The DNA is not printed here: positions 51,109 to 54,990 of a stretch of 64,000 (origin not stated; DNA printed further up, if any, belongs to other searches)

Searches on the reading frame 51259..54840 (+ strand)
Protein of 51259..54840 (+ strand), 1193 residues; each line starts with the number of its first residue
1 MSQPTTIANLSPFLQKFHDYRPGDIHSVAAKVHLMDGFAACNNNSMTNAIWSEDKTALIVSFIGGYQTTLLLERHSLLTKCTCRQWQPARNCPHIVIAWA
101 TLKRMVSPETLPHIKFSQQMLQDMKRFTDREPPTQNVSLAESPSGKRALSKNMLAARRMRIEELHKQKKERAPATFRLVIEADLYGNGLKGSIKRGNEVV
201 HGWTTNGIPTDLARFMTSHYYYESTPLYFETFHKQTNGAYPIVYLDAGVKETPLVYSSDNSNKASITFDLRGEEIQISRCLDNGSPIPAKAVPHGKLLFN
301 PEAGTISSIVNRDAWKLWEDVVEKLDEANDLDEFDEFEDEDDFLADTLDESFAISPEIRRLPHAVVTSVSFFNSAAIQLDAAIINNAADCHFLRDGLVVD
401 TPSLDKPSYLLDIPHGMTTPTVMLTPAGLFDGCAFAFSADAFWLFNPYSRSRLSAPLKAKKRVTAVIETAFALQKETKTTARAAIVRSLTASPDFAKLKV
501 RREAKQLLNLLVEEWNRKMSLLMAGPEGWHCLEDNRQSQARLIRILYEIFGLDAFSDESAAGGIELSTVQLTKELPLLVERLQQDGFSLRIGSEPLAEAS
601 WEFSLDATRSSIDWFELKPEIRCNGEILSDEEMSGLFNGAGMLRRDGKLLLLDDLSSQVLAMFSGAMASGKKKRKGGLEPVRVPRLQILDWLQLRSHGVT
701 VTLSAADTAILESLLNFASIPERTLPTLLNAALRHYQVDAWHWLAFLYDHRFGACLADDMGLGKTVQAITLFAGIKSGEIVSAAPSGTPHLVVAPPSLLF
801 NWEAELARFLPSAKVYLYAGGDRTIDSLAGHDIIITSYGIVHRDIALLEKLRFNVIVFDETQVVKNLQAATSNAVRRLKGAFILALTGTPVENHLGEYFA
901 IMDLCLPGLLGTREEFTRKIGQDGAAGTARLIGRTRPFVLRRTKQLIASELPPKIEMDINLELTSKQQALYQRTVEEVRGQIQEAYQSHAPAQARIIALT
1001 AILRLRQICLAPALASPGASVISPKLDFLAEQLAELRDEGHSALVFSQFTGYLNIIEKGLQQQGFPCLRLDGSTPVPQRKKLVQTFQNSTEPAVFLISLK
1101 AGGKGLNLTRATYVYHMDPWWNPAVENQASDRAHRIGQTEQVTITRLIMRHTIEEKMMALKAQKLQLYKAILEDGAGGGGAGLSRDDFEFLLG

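Call 52: search_protein_families(library=pfam, proteins=[window:51259-54840:+], max_evalue=0.00001)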
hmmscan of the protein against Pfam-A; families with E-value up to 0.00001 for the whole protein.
window:51259-54840:+ (1193 aa): 3 families
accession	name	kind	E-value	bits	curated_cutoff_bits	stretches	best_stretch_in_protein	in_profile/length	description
PF00176.29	SNF2-rel_dom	-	1.4e-51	175.8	24.9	1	736-1013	1-289/290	SNF2-related domain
PF00271.37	Helicase_C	-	1.7e-21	77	23.5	1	1025-1137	2-110/110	Helicase conserved C-terminal domain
PF04851.21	ResIII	-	9.1e-07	29.4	22.5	1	732-891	3-163/164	Type III restriction enzyme, res subunit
